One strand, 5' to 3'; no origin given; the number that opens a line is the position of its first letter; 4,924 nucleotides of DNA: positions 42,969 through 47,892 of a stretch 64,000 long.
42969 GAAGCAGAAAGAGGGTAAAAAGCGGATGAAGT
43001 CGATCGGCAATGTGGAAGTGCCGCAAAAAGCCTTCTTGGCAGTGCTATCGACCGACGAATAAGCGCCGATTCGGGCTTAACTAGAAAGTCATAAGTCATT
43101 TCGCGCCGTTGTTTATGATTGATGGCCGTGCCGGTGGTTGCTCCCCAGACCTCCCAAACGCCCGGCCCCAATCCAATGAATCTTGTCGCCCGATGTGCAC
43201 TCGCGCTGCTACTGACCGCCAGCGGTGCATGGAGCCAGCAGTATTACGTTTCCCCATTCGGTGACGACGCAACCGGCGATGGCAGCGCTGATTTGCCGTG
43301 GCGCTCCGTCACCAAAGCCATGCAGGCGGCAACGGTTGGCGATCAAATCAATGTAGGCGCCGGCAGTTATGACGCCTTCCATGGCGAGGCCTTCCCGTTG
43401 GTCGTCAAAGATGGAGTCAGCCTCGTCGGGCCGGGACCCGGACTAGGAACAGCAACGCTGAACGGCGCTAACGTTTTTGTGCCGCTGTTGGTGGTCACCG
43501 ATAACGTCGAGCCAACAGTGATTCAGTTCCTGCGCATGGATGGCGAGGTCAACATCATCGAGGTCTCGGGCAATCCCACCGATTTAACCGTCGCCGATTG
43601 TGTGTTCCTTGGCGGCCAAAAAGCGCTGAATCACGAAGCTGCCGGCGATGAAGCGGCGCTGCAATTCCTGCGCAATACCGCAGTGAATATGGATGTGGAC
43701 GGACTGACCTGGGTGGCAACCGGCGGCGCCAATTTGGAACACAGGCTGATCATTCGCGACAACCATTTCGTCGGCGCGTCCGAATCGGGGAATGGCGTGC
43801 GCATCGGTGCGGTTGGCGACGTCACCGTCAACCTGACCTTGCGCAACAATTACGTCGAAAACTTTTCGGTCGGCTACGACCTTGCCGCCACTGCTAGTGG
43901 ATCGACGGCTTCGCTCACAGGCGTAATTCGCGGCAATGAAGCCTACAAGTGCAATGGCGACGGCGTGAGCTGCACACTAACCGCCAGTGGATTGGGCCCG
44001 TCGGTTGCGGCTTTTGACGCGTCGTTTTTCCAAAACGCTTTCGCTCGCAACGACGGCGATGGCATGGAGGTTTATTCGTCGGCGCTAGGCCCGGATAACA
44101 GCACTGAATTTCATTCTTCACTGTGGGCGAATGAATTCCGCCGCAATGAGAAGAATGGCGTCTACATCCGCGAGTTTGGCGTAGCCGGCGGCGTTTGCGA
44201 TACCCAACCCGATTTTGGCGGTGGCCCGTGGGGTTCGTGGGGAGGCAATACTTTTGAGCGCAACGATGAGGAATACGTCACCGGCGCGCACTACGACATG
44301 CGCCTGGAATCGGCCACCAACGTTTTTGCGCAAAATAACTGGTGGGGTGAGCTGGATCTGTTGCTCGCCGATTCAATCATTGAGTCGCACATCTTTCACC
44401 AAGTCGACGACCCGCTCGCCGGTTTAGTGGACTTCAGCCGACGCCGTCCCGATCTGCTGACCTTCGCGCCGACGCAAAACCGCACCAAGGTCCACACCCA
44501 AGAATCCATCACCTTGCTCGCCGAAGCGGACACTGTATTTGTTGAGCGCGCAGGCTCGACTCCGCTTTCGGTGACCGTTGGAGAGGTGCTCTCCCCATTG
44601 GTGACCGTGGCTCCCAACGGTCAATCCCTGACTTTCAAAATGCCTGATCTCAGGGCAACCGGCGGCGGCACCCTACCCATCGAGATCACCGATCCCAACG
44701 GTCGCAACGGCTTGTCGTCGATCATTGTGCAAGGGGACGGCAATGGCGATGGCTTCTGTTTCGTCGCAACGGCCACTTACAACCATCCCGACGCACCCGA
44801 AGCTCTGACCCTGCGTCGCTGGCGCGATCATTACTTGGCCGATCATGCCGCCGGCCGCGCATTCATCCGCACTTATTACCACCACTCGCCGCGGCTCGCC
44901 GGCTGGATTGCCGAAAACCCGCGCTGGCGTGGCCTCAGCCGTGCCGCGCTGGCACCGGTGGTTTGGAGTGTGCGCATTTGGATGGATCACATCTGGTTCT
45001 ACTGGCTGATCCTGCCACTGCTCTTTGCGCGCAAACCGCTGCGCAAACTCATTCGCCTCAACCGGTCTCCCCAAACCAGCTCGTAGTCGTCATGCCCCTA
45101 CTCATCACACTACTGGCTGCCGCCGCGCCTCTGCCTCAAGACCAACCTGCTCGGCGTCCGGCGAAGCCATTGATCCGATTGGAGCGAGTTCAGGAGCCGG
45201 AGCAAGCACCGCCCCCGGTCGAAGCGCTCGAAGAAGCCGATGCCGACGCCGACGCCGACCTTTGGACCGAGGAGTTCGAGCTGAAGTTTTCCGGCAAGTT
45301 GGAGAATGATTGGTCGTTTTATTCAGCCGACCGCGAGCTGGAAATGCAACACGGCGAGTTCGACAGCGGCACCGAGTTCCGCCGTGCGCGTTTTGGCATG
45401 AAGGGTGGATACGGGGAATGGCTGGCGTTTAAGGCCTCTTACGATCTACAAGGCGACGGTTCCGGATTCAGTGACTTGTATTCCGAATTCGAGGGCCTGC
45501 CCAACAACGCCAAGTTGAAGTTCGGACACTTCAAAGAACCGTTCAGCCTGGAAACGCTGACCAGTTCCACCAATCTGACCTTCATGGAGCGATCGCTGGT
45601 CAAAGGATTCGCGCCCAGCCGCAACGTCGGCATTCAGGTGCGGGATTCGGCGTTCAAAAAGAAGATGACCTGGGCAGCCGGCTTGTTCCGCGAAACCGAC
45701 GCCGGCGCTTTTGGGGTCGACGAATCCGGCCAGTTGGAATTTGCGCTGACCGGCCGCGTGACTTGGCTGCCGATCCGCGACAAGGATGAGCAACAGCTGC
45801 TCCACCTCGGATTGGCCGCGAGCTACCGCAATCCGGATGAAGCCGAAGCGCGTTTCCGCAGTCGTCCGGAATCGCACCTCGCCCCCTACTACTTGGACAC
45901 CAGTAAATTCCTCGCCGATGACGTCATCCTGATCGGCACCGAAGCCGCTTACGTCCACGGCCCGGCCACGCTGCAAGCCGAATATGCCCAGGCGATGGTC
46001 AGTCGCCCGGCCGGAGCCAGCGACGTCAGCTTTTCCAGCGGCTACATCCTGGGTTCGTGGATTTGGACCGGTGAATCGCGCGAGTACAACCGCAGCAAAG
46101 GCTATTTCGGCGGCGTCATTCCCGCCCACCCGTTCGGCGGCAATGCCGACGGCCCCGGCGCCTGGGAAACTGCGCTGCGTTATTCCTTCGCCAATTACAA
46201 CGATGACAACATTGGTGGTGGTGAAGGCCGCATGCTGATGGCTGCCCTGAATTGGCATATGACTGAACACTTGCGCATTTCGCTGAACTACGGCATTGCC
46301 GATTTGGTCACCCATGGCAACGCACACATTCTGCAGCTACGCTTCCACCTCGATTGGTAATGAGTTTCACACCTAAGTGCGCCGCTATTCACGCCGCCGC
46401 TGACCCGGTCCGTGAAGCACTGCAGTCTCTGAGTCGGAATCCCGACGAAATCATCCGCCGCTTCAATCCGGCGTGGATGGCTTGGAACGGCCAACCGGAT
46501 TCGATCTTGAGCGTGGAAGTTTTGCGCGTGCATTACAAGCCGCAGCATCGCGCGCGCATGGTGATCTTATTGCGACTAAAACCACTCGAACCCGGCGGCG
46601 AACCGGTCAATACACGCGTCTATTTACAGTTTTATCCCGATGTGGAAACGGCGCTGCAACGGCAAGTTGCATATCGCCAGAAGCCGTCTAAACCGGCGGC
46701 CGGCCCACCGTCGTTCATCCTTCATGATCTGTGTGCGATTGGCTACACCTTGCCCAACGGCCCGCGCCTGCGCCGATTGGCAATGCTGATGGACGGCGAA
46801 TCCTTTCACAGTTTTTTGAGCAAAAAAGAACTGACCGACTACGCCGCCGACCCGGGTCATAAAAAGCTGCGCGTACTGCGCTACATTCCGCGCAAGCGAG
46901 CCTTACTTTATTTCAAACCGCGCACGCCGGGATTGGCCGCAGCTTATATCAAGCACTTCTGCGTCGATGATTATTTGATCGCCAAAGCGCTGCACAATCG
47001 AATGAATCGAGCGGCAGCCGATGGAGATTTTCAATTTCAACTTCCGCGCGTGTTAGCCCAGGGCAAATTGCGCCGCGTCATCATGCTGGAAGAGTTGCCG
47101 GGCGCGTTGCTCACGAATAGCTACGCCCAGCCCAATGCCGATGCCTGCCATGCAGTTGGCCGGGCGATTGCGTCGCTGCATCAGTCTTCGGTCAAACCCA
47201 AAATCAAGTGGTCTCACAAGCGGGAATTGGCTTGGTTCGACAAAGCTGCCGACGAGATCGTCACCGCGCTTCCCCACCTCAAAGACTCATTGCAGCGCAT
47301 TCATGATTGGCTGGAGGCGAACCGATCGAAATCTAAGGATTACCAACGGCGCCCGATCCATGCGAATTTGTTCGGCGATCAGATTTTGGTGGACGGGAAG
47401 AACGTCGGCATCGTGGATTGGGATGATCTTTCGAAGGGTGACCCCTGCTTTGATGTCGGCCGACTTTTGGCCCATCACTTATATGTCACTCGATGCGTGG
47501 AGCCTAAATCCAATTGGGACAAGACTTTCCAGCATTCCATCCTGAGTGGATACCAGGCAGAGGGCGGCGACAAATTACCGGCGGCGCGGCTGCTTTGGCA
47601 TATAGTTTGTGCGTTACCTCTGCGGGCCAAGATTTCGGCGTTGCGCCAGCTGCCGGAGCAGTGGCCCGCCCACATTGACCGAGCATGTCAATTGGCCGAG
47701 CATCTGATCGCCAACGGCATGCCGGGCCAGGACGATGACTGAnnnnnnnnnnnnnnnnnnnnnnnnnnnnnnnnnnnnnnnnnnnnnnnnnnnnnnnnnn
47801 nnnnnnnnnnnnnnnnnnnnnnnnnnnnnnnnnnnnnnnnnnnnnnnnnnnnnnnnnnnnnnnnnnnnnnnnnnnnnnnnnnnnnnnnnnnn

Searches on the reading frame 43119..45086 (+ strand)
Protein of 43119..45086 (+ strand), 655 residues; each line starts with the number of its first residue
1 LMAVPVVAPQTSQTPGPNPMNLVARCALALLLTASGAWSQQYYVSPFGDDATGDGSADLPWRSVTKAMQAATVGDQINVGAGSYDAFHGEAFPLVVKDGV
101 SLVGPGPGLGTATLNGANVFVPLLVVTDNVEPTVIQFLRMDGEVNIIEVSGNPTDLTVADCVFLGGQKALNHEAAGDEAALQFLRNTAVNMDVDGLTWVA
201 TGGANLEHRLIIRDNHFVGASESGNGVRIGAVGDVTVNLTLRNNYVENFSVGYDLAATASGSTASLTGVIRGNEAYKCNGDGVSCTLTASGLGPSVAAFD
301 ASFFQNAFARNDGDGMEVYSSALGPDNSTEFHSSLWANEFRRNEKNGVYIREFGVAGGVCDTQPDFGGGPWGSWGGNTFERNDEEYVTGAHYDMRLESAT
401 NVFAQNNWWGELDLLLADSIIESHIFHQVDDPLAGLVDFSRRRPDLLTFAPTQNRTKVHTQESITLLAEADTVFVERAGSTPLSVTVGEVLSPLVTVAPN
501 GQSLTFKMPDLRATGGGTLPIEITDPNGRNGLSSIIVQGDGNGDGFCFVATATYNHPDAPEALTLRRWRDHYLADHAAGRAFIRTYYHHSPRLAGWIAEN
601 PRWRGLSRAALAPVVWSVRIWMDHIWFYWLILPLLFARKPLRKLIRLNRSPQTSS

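Call 48: search_protein_families(library=ncbifam, proteins=[window:43119-45086:+], max_evalue=0.001)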
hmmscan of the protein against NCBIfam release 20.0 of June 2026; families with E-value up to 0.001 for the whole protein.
window:43119-45086:+ (655 aa): 3 families
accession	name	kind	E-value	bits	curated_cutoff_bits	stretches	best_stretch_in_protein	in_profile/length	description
NF041770.1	CFI_box_CTERM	domain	7e-22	77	40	1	547-615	1-69/69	CFI-box-CTERM domain-containing protein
NF047854.1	LIC10774_subfam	equivalog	3.7e-21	75.4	380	2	41-248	60-261/358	LIC10774/LIC10365 family surface protein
NF041899.1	pec_ly_PelN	equivalog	7.4e-06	25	740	1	32-89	18-74/437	pectate lyase PelN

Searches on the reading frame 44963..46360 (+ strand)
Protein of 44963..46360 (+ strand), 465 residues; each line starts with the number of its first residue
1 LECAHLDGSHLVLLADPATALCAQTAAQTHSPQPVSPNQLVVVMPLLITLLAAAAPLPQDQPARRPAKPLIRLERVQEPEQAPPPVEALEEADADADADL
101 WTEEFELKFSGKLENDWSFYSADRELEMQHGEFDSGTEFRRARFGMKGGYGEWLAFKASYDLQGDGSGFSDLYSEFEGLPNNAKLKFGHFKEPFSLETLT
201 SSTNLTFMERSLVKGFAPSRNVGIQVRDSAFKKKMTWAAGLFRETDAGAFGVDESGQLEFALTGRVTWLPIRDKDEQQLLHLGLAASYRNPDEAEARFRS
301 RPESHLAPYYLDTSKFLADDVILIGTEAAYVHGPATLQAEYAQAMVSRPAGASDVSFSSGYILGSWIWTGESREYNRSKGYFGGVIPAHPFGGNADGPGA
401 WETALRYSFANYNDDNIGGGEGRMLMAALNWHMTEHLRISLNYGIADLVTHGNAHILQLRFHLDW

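Call 4: search_protein_families(library=pfam, proteins=[window:44963-46360:+])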
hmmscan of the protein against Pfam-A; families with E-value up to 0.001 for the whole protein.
window:44963-46360:+ (465 aa): 1 family
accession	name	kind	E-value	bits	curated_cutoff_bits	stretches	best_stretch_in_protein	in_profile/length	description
PF07396.17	Porin_O_P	-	5.8e-47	161.1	20.9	1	134-444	24-342/370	Phosphate-selective porin O and P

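Call 48: search_protein_families(library=ncbifam, proteins=[window:44963-46360:+], max_evalue=0.001)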
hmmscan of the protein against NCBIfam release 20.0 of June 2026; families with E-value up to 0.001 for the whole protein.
window:44963-46360:+ (465 aa): 0 families

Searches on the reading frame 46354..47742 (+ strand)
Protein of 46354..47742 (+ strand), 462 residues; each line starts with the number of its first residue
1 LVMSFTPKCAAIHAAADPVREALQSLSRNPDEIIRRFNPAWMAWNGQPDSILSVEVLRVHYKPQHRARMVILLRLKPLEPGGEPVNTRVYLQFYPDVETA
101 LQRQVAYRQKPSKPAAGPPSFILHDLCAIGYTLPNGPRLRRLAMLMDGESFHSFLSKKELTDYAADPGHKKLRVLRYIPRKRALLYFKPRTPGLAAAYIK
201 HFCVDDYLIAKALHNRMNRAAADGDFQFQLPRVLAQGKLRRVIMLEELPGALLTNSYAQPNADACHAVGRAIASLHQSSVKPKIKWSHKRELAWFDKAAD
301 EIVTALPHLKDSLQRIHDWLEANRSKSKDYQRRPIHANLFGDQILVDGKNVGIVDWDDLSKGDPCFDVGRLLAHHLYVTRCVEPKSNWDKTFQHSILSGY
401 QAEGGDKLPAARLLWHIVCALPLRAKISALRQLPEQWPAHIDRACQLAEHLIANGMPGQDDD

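Call 4: search_protein_families(library=pfam, proteins=[window:46354-47742:+])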
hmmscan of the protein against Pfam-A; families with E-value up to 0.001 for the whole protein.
window:46354-47742:+ (462 aa): 1 family
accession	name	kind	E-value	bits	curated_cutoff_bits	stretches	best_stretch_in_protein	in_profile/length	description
PF01636.29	APH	-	5.5e-18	66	23.2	1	214-401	41-226/239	Phosphotransferase enzyme family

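Call 48: search_protein_families(library=ncbifam, proteins=[window:46354-47742:+], max_evalue=0.001)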
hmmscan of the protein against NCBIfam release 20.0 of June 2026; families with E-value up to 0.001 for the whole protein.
window:46354-47742:+ (462 aa): 5 families
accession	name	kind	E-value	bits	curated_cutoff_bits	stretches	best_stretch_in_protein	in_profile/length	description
NF038156.1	lant_syn_V_LxmK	equivalog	1.5e-13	50.6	315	1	218-378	64-237/347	class V lanthionine synthetase subunit LxmK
NF003558.0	PRK05231.1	equivalog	3e-12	46.1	271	1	255-402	107-254/322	homoserine kinase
TIGR00938.1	thrB_alt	equivalog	1.5e-06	27.7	255.9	1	254-402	107-253/307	homoserine kinase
NF041256.1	GntI_guanitoxin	equivalog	9.9e-05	21.8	357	1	264-369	104-211/282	guanitoxin biosynthesis pre-guanitoxin N-oxide kinase GntI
TIGR02721.1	ycfN_thiK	equivalog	0.00096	18.4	299.45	0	240-373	62-187/256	thiamine kinase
